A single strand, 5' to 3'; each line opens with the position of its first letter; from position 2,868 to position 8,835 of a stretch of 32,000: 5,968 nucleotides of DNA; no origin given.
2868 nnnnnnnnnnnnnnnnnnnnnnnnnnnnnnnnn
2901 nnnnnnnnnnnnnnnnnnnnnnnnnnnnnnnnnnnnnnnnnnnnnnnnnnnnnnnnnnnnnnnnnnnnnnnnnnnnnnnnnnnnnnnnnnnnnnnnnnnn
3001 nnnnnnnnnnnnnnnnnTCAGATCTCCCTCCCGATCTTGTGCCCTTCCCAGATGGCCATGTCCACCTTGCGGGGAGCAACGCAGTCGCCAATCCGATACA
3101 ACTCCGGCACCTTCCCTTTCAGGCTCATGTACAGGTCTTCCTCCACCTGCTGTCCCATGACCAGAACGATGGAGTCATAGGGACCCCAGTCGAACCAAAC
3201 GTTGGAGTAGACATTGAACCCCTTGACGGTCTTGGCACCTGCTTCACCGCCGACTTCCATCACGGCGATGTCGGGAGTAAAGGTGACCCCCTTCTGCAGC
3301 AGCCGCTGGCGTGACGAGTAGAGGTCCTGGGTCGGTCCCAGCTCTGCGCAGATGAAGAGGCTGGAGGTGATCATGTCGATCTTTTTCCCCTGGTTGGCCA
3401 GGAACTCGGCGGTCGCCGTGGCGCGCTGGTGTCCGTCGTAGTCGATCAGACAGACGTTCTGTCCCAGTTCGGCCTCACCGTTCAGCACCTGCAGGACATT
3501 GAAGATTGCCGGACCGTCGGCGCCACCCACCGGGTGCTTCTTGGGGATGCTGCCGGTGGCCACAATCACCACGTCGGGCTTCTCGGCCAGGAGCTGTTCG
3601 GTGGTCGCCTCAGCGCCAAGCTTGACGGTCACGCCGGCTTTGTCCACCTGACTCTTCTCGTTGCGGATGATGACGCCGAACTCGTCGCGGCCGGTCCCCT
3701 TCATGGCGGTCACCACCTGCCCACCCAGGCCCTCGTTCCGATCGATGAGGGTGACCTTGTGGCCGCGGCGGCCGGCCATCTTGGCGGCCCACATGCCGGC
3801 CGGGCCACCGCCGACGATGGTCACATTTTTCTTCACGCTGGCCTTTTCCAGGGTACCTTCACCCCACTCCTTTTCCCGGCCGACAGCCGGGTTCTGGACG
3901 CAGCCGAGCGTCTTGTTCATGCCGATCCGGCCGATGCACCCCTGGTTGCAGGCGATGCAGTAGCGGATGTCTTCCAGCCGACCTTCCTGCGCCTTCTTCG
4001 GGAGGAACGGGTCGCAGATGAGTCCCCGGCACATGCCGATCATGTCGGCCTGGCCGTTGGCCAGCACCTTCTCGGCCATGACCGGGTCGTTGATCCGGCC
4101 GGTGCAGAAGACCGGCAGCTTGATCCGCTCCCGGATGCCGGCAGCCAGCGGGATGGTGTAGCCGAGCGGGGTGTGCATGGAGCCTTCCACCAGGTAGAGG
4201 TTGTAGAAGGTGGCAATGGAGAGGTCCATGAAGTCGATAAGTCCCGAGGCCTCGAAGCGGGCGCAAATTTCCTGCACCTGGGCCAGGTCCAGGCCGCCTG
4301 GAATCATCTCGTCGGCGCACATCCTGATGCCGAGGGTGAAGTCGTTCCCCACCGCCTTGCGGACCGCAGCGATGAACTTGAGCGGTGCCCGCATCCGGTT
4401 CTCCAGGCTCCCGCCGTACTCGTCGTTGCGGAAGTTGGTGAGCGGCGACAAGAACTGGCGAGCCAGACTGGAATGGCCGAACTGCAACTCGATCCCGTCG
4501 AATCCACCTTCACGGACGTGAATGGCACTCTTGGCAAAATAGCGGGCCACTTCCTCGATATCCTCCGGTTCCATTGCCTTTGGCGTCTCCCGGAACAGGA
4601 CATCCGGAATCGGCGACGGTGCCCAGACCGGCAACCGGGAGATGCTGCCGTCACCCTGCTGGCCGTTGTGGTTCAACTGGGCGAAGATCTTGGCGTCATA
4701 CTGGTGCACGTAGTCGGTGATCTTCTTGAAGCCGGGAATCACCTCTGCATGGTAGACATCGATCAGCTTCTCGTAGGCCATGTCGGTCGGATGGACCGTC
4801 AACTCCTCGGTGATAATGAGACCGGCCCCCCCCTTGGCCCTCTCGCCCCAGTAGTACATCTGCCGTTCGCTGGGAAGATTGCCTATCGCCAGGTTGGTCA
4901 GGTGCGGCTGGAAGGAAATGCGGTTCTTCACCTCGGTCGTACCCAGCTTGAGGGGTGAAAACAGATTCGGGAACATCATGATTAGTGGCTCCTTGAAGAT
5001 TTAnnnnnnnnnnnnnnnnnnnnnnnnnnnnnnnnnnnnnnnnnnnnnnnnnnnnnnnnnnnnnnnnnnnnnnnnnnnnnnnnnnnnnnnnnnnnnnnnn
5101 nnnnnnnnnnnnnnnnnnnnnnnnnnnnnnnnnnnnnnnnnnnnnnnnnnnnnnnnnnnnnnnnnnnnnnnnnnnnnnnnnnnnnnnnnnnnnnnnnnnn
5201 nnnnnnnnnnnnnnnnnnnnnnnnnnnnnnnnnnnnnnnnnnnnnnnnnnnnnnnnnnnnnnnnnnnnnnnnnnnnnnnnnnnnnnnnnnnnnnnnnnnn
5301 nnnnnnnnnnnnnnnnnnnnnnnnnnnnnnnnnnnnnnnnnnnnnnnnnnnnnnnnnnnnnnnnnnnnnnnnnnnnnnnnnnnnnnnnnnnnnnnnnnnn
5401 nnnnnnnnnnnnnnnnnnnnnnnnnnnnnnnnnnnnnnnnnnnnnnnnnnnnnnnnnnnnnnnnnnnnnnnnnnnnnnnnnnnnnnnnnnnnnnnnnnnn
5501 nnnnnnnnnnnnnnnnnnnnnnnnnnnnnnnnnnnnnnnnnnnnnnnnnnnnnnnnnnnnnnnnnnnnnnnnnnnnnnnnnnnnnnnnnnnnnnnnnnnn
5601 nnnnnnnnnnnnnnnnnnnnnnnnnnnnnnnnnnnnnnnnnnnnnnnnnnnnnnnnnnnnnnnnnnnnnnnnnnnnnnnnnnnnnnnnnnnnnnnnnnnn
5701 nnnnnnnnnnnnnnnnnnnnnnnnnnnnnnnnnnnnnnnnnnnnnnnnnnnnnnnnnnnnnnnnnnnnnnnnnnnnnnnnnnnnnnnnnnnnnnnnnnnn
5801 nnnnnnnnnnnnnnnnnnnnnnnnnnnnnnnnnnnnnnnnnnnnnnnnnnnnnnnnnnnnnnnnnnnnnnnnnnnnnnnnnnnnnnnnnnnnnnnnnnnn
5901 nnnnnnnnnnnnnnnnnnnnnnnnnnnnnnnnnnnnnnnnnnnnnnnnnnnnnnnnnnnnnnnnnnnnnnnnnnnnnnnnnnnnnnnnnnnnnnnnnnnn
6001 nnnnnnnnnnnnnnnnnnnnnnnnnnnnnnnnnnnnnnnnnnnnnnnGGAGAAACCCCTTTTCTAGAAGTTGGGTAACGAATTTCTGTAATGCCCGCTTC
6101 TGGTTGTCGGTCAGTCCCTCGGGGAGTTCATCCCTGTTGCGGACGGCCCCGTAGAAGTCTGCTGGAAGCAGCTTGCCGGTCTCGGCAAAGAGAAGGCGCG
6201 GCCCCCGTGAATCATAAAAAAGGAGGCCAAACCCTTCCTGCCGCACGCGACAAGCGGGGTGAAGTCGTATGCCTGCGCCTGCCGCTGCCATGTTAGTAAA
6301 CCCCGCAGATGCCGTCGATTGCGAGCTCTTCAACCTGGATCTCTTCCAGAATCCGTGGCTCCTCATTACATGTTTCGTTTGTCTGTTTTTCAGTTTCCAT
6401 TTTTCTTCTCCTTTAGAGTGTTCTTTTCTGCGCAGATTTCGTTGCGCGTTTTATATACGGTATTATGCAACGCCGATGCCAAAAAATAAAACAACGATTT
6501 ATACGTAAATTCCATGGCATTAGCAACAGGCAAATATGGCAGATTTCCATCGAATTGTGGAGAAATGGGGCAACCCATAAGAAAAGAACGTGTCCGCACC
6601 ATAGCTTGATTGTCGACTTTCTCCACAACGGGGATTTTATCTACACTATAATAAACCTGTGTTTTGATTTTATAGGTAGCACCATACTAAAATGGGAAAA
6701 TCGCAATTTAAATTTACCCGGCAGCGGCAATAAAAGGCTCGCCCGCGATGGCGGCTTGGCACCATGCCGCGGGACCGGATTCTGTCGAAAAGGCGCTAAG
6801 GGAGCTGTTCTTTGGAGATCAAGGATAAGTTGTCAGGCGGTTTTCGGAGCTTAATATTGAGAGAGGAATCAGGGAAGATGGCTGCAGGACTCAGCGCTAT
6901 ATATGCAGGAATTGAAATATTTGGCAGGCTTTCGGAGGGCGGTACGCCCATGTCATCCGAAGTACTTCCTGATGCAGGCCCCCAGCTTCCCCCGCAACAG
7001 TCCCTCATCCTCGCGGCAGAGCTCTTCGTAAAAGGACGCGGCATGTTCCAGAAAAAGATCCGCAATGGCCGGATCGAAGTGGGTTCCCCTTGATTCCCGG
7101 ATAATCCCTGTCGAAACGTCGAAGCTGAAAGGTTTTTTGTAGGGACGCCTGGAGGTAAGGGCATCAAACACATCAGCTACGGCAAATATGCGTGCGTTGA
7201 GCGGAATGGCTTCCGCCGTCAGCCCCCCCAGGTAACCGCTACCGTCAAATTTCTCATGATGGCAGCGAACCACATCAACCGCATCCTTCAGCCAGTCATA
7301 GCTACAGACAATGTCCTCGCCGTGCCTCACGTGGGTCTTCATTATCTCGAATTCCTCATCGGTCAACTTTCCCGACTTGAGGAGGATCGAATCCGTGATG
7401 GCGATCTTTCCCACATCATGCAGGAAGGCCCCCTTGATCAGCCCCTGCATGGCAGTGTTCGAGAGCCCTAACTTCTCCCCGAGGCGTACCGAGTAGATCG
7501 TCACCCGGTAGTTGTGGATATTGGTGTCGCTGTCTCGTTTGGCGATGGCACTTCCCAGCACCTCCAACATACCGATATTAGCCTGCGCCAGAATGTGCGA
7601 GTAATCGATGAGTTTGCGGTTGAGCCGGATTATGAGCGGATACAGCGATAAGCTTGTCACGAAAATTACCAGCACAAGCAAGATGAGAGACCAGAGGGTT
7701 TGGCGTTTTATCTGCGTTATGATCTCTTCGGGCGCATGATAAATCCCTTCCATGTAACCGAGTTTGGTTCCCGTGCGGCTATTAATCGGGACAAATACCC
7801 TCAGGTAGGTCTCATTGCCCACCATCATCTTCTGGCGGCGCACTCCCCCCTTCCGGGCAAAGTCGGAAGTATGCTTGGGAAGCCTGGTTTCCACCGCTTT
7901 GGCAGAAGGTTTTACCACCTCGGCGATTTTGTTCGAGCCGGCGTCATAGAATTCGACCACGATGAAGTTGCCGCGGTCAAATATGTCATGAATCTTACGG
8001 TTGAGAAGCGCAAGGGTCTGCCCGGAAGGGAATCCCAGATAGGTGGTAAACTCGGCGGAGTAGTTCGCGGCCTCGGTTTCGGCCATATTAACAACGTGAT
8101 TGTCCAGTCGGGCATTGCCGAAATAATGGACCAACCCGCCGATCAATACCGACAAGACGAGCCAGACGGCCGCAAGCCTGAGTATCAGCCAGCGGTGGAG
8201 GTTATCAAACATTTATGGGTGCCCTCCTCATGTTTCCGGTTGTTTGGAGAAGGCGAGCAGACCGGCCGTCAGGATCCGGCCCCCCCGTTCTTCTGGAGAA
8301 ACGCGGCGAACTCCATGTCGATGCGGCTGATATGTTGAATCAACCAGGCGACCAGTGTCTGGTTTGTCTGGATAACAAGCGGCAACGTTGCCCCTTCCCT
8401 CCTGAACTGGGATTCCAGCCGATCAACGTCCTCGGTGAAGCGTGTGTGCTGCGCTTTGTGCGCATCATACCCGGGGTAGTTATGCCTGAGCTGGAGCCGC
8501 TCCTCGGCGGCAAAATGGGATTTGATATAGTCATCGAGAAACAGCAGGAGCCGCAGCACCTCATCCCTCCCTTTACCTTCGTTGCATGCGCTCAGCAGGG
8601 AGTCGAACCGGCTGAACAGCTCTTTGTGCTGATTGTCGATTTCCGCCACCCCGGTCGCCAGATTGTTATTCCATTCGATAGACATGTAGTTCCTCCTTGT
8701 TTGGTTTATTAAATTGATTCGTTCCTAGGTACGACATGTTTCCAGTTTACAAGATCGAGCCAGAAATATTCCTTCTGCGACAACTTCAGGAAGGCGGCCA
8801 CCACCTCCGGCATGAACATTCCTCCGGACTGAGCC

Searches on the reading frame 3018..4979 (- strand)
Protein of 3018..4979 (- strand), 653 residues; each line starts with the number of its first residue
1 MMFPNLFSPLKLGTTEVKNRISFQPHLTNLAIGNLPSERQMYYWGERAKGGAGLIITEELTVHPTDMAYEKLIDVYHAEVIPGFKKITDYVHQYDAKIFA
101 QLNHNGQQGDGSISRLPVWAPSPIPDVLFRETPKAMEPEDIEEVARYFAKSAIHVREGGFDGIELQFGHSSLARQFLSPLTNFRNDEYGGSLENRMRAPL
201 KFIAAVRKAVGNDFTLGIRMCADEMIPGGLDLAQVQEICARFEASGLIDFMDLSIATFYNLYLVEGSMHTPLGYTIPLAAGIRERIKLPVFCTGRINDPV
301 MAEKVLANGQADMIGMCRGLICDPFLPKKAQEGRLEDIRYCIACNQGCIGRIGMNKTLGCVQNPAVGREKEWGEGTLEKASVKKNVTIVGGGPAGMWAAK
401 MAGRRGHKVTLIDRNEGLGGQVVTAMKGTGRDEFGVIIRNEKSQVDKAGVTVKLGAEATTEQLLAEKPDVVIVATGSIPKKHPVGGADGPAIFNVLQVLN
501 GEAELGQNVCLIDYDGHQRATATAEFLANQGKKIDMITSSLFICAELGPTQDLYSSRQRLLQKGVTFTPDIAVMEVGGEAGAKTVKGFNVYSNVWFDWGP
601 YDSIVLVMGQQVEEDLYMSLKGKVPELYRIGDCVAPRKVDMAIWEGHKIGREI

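Call 9: search_protein_families(library=ncbifam, proteins=[window:3018-4979:-], max_evalue=0.00001)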
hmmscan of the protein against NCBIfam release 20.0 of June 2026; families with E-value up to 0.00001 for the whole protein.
window:3018-4979:- (653 aa): 20 families
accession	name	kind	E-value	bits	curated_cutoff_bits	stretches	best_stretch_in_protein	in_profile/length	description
TIGR03997.1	mycofact_OYE_2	equivalog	0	1016.7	793.15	1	5-653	1-645/645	mycofactocin system FadH/OYE family oxidoreductase 2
NF041087.1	bile_acid_BaiCD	equivalog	9.4e-117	390.7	825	1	3-653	1-642/642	bile acid Fe-S flavoenzyme BaiCD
TIGR03996.1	mycofact_OYE_1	hypoth_equivalog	4.6e-108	362.4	627.9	1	9-648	5-631/633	mycofactocin system FadH/OYE family oxidoreductase 1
NF045599.1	bili_reduct_long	exception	1.7e-98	330.5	750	1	6-652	1-640/641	bilirubin reductase, long form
NF045592.1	bili_reduct_N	equivalog_domain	7.6e-59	199.7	425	1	6-363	2-363/363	bilirubin reductase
NF006101.0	PRK08255.1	equivalog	3.4e-54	184.2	1078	1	3-325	396-725/768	bifunctional salicylyl-CoA 5-hydroxylase/oxidoreductase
NF010047.0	PRK13523.1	equivalog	2.2e-52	178.2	431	1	5-338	4-328/339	NADPH dehydrogenase NamA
NF007899.0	PRK10605.1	subfamily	6.8e-33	114.4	403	2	131-331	147-338/365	N-ethylmaleimide reductase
NF009410.0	PRK12771.1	subfamily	2e-12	46.5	516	1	379-501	134-258/566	NAD(P)-binding protein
TIGR01317.1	GOGAT_sm_gam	subfamily_domain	4.2e-10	39.1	447.7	1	370-502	130-264/485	glutamate synthase small subunit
TIGR03315.1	Se_ygfK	equivalog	2e-09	35.5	835.3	1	379-501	533-655/1012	putative selenate reductase subunit YgfK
NF005883.0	PRK07845.1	equivalog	1.7e-08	33.9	479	0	384-423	3-41/466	NAD(P)H-quinone dehydrogenase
TIGR01372.1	soxA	subfamily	6.7e-08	30.8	1164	1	377-425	162-210/996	sarcosine oxidase subunit alpha family protein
NF045663.1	diclust_near_Sec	equivalog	3.3e-07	28.8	530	1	377-482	100-204/759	pyridine nucleotide-disulfide oxidoreductase/dicluster-binding protein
TIGR01316.1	gltA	equivalog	5.2e-07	28.8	471.75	1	377-487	127-239/449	NADPH-dependent glutamate synthase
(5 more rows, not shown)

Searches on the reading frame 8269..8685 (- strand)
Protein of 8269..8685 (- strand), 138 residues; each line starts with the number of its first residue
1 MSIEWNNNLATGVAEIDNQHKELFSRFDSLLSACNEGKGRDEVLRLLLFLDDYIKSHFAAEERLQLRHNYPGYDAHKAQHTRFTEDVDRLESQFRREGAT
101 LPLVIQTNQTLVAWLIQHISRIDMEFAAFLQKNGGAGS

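Call 9: search_protein_families(library=ncbifam, proteins=[window:8269-8685:-], max_evalue=0.00001)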
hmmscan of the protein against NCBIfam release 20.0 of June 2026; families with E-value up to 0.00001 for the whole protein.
window:8269-8685:- (138 aa): 5 families
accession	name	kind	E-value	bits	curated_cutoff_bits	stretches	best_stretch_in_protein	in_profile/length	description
NF033749.1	bact_hemeryth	subfamily_domain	4.7e-34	117.3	84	1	3-131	2-129/129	bacteriohemerythrin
TIGR02481.1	hemeryth_dom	domain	7.3e-34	116.5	51.75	1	4-130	1-126/126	hemerythrin domain-containing protein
NF002007.0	PRK00808.1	equivalog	3.9e-20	72.5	109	1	1-128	2-125/156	bacteriohemerythrin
TIGR00058.1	Hemerythrin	subfamily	3.7e-14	53.3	131.85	1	4-126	6-111/115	hemerythrin family non-heme iron protein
NF002522.0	PRK01917.1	equivalog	3e-08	33.6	162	1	7-134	14-135/145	cation-binding hemerythrin HHE family protein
